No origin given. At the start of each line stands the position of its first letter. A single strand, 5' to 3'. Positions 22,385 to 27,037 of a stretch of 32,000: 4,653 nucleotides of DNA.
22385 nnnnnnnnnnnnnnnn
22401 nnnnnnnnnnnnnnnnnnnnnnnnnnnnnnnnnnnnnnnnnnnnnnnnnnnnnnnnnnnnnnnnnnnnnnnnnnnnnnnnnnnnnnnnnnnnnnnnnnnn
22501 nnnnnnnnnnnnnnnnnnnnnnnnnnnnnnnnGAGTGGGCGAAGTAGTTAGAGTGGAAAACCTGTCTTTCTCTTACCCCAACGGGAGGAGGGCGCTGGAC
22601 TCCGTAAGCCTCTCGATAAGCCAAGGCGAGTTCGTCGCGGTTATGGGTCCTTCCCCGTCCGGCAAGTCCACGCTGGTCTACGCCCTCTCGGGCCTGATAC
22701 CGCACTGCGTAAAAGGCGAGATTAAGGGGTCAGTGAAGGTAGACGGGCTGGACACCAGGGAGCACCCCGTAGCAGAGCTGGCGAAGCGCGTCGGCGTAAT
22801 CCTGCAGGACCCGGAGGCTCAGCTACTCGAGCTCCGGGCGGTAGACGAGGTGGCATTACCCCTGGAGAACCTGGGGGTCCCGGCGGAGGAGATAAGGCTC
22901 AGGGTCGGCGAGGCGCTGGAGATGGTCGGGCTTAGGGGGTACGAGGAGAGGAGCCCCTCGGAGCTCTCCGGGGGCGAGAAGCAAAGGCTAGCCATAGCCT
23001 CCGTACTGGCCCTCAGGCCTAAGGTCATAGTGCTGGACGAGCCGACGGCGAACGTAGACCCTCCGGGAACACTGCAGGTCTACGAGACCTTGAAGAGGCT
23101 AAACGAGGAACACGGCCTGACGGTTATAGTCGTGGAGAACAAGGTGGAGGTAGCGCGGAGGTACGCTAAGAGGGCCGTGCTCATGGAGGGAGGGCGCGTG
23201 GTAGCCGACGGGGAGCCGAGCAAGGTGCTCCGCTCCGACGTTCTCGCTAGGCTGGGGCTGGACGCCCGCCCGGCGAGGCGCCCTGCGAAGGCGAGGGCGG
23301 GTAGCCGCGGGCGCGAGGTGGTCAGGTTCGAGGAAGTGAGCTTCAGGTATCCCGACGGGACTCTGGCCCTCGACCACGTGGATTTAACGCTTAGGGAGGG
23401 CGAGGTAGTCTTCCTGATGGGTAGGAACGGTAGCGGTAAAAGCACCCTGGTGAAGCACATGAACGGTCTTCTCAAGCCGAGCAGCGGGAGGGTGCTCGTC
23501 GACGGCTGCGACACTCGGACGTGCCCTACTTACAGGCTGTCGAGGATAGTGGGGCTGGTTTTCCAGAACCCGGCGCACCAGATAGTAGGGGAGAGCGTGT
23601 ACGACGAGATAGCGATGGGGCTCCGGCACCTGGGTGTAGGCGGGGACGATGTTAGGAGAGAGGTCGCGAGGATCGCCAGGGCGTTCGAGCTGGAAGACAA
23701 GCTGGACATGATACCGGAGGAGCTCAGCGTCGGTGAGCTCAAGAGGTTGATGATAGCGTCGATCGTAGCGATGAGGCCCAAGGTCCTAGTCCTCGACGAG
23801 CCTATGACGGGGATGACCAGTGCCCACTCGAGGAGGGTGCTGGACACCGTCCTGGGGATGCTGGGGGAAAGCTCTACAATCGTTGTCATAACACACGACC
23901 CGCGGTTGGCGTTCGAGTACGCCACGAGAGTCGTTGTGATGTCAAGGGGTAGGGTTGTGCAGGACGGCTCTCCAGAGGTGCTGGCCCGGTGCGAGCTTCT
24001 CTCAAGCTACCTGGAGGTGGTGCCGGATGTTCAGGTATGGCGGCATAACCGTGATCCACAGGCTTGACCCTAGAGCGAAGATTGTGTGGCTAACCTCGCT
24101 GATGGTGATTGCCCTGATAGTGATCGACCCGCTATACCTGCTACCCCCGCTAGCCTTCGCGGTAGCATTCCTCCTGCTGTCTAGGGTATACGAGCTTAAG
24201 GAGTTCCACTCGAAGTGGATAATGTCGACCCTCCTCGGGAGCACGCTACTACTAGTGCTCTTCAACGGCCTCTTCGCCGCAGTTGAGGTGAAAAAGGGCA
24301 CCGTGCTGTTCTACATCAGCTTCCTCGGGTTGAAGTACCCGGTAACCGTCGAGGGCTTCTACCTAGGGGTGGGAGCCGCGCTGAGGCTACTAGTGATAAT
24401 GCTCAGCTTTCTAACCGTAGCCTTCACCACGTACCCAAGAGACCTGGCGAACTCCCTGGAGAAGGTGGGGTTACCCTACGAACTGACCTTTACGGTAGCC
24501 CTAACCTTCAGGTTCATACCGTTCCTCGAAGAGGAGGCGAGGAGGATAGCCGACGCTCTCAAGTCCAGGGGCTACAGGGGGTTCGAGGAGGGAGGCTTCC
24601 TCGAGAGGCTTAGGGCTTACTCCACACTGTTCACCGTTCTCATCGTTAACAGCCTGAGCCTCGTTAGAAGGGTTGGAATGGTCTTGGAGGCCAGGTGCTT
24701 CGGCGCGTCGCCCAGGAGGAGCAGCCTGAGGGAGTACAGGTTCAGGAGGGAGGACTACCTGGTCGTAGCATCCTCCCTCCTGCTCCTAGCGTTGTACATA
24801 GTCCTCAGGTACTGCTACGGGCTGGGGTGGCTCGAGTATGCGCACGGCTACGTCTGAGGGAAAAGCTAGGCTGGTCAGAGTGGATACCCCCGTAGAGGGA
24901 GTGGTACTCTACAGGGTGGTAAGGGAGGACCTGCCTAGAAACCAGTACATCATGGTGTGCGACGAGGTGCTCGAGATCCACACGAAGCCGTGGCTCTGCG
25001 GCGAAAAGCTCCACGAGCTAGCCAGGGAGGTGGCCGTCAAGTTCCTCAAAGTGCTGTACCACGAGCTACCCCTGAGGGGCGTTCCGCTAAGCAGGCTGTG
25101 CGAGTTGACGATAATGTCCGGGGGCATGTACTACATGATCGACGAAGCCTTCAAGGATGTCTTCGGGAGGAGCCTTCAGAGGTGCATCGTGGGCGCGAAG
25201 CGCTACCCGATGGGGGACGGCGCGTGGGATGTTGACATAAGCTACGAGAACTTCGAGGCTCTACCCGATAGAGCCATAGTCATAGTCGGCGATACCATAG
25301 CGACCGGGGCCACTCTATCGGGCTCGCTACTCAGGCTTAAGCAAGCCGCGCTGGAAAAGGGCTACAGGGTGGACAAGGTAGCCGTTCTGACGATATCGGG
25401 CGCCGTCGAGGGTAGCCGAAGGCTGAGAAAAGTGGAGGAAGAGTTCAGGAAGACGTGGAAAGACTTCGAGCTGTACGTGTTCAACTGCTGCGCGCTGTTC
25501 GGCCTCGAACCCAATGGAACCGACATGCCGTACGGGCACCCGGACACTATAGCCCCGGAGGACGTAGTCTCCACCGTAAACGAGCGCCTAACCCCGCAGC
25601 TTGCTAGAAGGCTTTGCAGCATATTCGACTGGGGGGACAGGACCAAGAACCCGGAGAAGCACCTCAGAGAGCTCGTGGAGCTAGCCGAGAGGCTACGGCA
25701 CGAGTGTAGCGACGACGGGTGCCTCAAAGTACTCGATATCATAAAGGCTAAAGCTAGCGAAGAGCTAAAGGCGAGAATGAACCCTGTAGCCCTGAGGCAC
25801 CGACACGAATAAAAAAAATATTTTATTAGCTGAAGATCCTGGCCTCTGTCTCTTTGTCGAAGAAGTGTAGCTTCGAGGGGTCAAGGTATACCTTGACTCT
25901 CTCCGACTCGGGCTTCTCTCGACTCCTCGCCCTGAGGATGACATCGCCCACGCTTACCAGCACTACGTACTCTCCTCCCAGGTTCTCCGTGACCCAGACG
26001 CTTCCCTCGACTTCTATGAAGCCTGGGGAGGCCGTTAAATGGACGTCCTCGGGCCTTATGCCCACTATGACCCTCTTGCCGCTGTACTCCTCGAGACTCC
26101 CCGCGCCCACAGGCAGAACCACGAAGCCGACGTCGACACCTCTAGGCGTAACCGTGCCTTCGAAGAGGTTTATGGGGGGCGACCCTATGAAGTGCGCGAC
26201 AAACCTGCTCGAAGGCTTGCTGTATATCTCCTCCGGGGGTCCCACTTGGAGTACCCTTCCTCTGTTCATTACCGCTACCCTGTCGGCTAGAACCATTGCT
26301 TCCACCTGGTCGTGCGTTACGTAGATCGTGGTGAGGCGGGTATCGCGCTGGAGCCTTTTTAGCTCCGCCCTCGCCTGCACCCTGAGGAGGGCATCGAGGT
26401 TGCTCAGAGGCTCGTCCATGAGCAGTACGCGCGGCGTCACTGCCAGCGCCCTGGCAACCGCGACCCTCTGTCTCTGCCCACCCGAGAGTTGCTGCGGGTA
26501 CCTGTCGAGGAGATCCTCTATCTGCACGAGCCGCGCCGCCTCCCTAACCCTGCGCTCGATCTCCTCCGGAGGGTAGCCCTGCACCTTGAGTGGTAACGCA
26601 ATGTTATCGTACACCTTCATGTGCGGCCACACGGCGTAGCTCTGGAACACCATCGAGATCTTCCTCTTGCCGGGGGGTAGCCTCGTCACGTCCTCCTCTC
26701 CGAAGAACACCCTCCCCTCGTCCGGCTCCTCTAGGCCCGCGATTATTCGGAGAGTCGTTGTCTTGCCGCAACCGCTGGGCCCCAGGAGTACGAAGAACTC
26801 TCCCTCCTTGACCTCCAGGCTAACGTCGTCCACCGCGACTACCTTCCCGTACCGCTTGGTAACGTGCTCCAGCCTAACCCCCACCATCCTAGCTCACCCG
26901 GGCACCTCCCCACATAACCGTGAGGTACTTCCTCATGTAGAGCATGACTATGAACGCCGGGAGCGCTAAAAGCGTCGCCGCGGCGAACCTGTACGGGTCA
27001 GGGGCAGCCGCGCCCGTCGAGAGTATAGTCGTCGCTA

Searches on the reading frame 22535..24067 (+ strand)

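Call 62: search_protein_families(library=pfam, proteins=[window:22535-24067:+], max_evalue=0.0001)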
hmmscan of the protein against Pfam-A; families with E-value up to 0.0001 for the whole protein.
window:22535-24067:+ (510 aa): 10 families
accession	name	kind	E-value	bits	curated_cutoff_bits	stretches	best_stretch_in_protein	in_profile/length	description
PF00005.33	ABC_tran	-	1.2e-58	198.1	25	2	279-424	1-136/137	ABC transporter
PF13304.12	AAA_21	-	8.4e-14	52.8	27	0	107-198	197-294/304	AAA domain, putative AbiEii toxin, Type IV TA system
PF02463.25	SMC_N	-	1.2e-10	41.6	40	0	32-203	25-200/220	RecF/RecN/SMC N terminal domain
PF13555.12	AAA_29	-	5.9e-10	39.2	27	0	283-317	16-50/61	P-loop containing region of AAA domain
PF13191.12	AAA_16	-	4.7e-08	34.2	32.6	0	287-353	20-85/167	AAA ATPase domain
PF20703.3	nSTAND1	-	5.5e-08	33.3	27.1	1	21-95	23-94/379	Novel STAND NTPase 1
PF13401.12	AAA_22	-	1.9e-07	31.9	27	0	290-422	6-92/130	AAA domain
PF03193.22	RsgA_GTPase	-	3.9e-06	27.2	30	0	281-313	99-130/174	RsgA GTPase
PF13481.12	AAA_25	-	6.6e-06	26.3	27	0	285-306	29-50/195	AAA domain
PF01078.27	Mg_chelatase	-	9.6e-05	22.3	20.3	0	291-318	24-51/207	Magnesium chelatase, subunit ChlI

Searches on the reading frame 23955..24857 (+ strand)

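Call 62: search_protein_families(library=pfam, proteins=[window:23955-24857:+], max_evalue=0.0001)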
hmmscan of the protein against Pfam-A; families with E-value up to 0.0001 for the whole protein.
window:23955-24857:+ (300 aa): 1 family
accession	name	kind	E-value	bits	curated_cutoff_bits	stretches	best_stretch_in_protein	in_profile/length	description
PF02361.21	CbiQ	-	7.1e-32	111.2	25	1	32-251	3-210/216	Cobalt transport protein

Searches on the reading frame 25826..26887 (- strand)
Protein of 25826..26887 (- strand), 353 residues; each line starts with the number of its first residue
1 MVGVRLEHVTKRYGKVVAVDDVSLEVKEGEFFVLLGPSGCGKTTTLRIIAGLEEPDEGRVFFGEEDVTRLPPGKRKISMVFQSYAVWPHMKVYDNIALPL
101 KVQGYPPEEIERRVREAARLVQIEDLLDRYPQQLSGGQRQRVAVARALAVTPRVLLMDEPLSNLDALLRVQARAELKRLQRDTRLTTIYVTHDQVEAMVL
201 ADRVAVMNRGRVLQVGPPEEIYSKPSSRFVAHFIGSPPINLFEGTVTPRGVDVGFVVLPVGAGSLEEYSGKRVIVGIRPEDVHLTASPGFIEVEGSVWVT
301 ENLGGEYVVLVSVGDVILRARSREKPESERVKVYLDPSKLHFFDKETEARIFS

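Call 62: search_protein_families(library=pfam, proteins=[window:25826-26887:-], max_evalue=0.0001)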
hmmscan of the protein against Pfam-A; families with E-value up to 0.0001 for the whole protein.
window:25826-26887:- (353 aa): 5 families
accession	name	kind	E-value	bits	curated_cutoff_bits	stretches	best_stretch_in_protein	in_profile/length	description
PF00005.33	ABC_tran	-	3.1e-36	125.4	25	1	20-161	2-136/137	ABC transporter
PF17912.7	OB_MalK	-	1.3e-11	45.6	27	1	235-282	1-53/53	MalK OB fold domain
PF17850.7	CysA_C_terminal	-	1.4e-06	29.2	29.7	1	240-284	1-43/43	CysA C-terminal regulatory domain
PF13304.12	AAA_21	-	5.2e-06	27.2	27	0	109-194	209-300/304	AAA domain, putative AbiEii toxin, Type IV TA system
PF08402.16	TOBE_2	-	7e-06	26.5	21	1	275-343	1-76/76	TOBE domain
